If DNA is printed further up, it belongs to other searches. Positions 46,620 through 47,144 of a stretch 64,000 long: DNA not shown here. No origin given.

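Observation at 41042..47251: Duplicated two-gene module of domain-minimal LuxR/GerE HTH proteins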

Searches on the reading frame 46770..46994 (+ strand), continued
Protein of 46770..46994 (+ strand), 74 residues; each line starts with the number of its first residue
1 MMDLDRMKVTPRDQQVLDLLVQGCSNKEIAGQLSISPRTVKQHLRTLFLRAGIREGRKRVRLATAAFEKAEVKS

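Call 80: search_protein_families(library=pfam, proteins=[P0395, P0410, P0392, P0275, P0327, L085:6610-8073:+, L089:6630-7031:+], max_evalue=0.01)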
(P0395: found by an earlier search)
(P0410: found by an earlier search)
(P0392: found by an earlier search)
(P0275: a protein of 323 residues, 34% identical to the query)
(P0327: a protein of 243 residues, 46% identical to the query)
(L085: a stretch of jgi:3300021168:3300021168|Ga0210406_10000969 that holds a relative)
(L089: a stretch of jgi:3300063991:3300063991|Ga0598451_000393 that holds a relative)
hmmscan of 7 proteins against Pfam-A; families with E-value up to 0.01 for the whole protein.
P0395 (150 aa): 9 families
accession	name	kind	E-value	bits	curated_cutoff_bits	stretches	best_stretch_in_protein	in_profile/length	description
PF00196.25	GerE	-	3.7e-26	91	23.5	2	11-57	2-48/57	Bacterial regulatory proteins, luxR family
PF08281.18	Sigma70_r4_2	-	2.1e-12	46.9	25.7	1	11-49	10-49/54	Sigma-70, region 4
PF13551.12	HTH_29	-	0.0001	22.7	28.1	0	91-122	2-34/64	Winged helix-turn helix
PF07638.17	Sigma70_ECF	-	0.00013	22.3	21.1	0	11-46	135-171/185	ECF sigma factor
PF13384.12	HTH_23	-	0.00013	22.1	24.6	0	88-118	5-35/50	Homeodomain-like domain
PF13518.12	HTH_28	-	0.00065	20.2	25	0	89-114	1-26/52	Helix-turn-helix domain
PF21694.2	DNA_pol3_delta_C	-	0.0013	19.1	27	0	92-123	49-80/121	DNA polymerase III delta subunit, C-terminal domain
PF04545.22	Sigma70_r4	-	0.0022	17.9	24.1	0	11-45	4-39/50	Sigma-70, region 4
PF20432.4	Xre-like-HTH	-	0.0092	16.7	25.8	0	24-44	21-41/63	Antitoxin Xre-like helix-turn-helix domain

P0410 (169 aa): 6 families
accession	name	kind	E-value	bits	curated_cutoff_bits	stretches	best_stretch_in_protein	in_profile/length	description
PF00196.25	GerE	-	1.5e-22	79.4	23.5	2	10-50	4-44/57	Bacterial regulatory proteins, luxR family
PF08281.18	Sigma70_r4_2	-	3.6e-10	39.8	25.7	1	10-45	12-48/54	Sigma-70, region 4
PF04545.22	Sigma70_r4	-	2.6e-09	36.9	24.1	1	9-45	5-42/50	Sigma-70, region 4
PF07638.17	Sigma70_ECF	-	3.2e-05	24.3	21.1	0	9-46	136-174/185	ECF sigma factor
PF13936.12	HTH_38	-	0.00016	21.8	27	0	86-117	12-43/44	Helix-turn-helix domain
PF13412.12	HTH_24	-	0.0071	16.3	21.9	0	23-45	17-39/48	Winged helix-turn-helix DNA-binding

P0392 (137 aa): 13 families
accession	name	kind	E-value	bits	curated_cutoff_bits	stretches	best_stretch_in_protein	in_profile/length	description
PF00196.25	GerE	-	4.2e-25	87.6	23.5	2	3-41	3-41/57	Bacterial regulatory proteins, luxR family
PF08281.18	Sigma70_r4_2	-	2.7e-12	46.6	25.7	1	4-39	12-48/54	Sigma-70, region 4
PF13412.12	HTH_24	-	1.4e-07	31.4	21.9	1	20-42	20-42/48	Winged helix-turn-helix DNA-binding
PF02796.21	HTH_7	-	1e-06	29.2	23.8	0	8-35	12-39/45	Helix-turn-helix domain of resolvase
PF13936.12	HTH_38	-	1.3e-06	28.5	27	1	81-104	11-34/44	Helix-turn-helix domain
PF13384.12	HTH_23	-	3.1e-06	27.3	24.6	0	8-35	8-35/50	Homeodomain-like domain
PF13518.12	HTH_28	-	3.3e-05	24.3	25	0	10-39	5-34/52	Helix-turn-helix domain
PF04545.22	Sigma70_r4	-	5.4e-05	23.1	24.1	1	3-39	5-42/50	Sigma-70, region 4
PF01022.26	HTH_5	-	7.4e-05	23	22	1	9-41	6-39/47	Bacterial regulatory protein, arsR family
PF14493.12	HTH_40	-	0.00027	21.6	27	1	11-39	6-34/89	Helix-turn-helix domain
PF19610.4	DUF6115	-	0.00028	21.7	27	0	7-35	100-128/134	Family of unknown function (DUF6115)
PF05331.17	DUF742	-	0.0016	18.7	27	0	55-116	22-81/114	Protein of unknown function (DUF742)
PF08960.15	STIV_B116-like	-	0.0078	16.8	26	0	81-136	25-76/101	STIV B116-like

P0275 (323 aa): 21 families
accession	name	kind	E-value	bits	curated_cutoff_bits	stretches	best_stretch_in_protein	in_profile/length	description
PF00196.25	GerE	-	6.4e-59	195.9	23.5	4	17-68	3-54/57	Bacterial regulatory proteins, luxR family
PF08281.18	Sigma70_r4_2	-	8.6e-26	89.8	25.7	4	17-56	11-51/54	Sigma-70, region 4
PF04545.22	Sigma70_r4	-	4.2e-17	61.8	24.1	2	90-133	4-48/50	Sigma-70, region 4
PF13412.12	HTH_24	-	1.9e-14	53.4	21.9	0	267-289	17-39/48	Winged helix-turn-helix DNA-binding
PF07638.17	Sigma70_ECF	-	1.1e-13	52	21.1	1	74-129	119-175/185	ECF sigma factor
PF13384.12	HTH_23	-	2.4e-10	40.3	24.6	0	96-124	8-36/50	Homeodomain-like domain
PF13518.12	HTH_28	-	3.2e-08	33.9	25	0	96-125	3-32/52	Helix-turn-helix domain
PF14493.12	HTH_40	-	7.3e-08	33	27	0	23-75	4-55/89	Helix-turn-helix domain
PF13936.12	HTH_38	-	1.6e-07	31.4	27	0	101-126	16-41/44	Helix-turn-helix domain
PF04967.18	HTH_10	-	2.5e-07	30.8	23.1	0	107-133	25-51/53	HTH DNA binding domain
PF16509.11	KORA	-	1.1e-05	25.9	26.7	0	86-131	11-56/84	TrfB plasmid transcriptional repressor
PF19610.4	DUF6115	-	3.1e-05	24.8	27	0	85-123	96-128/134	Family of unknown function (DUF6115)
PF02796.21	HTH_7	-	0.00012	22.6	23.8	0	96-122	12-38/45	Helix-turn-helix domain of resolvase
PF13556.12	HTH_30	-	0.00084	19.5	27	0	202-225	20-43/59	PucR C-terminal helix-turn-helix domain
PF21694.2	DNA_pol3_delta_C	-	0.0016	18.9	27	0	96-129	48-81/121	DNA polymerase III delta subunit, C-terminal domain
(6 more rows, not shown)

P0327 (243 aa): 15 families
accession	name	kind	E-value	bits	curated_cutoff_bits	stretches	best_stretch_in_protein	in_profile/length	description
PF00196.25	GerE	-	1.7e-26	92.1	23.5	2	76-129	3-56/57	Bacterial regulatory proteins, luxR family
PF08281.18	Sigma70_r4_2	-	8e-11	41.9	25.7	1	77-112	12-48/54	Sigma-70, region 4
PF13384.12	HTH_23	-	3.5e-07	30.3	24.6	1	82-122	9-48/50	Homeodomain-like domain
PF13518.12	HTH_28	-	1.2e-06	28.9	25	0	82-112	4-34/52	Helix-turn-helix domain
PF02954.25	HTH_8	-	1.3e-06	28.4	22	1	15-54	2-42/42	Bacterial regulatory protein, Fis family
PF13412.12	HTH_24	-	5.9e-06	26.2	21.9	1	78-114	3-41/48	Winged helix-turn-helix DNA-binding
PF13936.12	HTH_38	-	9.3e-06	25.7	27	1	75-112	4-42/44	Helix-turn-helix domain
PF04967.18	HTH_10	-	1e-05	25.6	23.1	1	91-112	24-45/53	HTH DNA binding domain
PF13556.12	HTH_30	-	4.8e-05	23.5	27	0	87-133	9-55/59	PucR C-terminal helix-turn-helix domain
PF04545.22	Sigma70_r4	-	7e-05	22.7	24.1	0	76-112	5-42/50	Sigma-70, region 4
PF18024.7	HTH_50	-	0.00017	21.7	27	1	9-56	2-49/50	Helix-turn-helix domain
PF13404.12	HTH_AsnC-type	-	0.00041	20.6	27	0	80-109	5-36/42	AsnC-type helix-turn-helix domain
PF14493.12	HTH_40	-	0.0019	18.9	27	1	84-114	6-36/89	Helix-turn-helix domain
PF07638.17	Sigma70_ECF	-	0.002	18.5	21.1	0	86-112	146-173/185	ECF sigma factor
PF02042.20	RWP-RK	-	0.0043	17.4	29.3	0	32-61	14-43/49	RWP-RK domain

L085:6610-8073:+ (487 aa): 4 families
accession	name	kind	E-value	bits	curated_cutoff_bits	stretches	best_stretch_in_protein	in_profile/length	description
PF03544.19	TonB_C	-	2.4e-15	57.1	24.6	1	411-486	2-79/79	Gram-negative bacterial TonB protein C-terminal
PF13185.12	GAF_2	-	1.3e-12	48.6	28.6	1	69-196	7-135/136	GAF domain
PF01590.32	GAF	-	4.2e-07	31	22.4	1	69-192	5-129/133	GAF domain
PF13492.12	GAF_3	-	0.0034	18.2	27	0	67-197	3-128/129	GAF domain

L089:6630-7031:+ (133 aa): 0 families
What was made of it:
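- On GerE / LuxR C-terminal HTH domain family (Pfam PF00196): The fused relatives show two stretches each (call 80).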

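Call 81: find_encoding_contigs(protein=P0327, flank=8000, max_places=2)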
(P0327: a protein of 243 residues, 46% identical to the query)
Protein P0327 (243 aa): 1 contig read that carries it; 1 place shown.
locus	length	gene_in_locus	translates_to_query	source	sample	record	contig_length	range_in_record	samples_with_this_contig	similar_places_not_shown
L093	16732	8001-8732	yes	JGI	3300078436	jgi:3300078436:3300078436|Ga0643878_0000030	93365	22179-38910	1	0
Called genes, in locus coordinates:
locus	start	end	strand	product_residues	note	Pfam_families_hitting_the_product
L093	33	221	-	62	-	-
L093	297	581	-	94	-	-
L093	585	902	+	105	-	-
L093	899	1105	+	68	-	-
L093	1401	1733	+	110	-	-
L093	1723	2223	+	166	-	-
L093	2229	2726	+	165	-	PF18932:DUF5681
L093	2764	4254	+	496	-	PF03237:Terminase_6N, PF17289:Terminase_6C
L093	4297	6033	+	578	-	PF04860:Phage_portal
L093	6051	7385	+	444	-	PF13563:2_5_RNA_ligase2, PF02834:LigT_PEase (faint), PF23474:Acb1 (faint), PF04233:Phage_Mu_F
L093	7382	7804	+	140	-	-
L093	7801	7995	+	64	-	-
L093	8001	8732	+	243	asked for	PF04967:HTH_10 (faint), PF02954:HTH_8 (faint), PF13384:HTH_23 (faint), PF13518:HTH_28 (faint), PF00196:GerE, PF08281:Sigma70_r4_2, PF13412:HTH_24 (faint), PF00196:GerE, +1 more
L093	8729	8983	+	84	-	-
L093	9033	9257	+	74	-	-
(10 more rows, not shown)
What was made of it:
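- Tried and rejected: Its context is a phage with terminase and portal genes (call 81).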
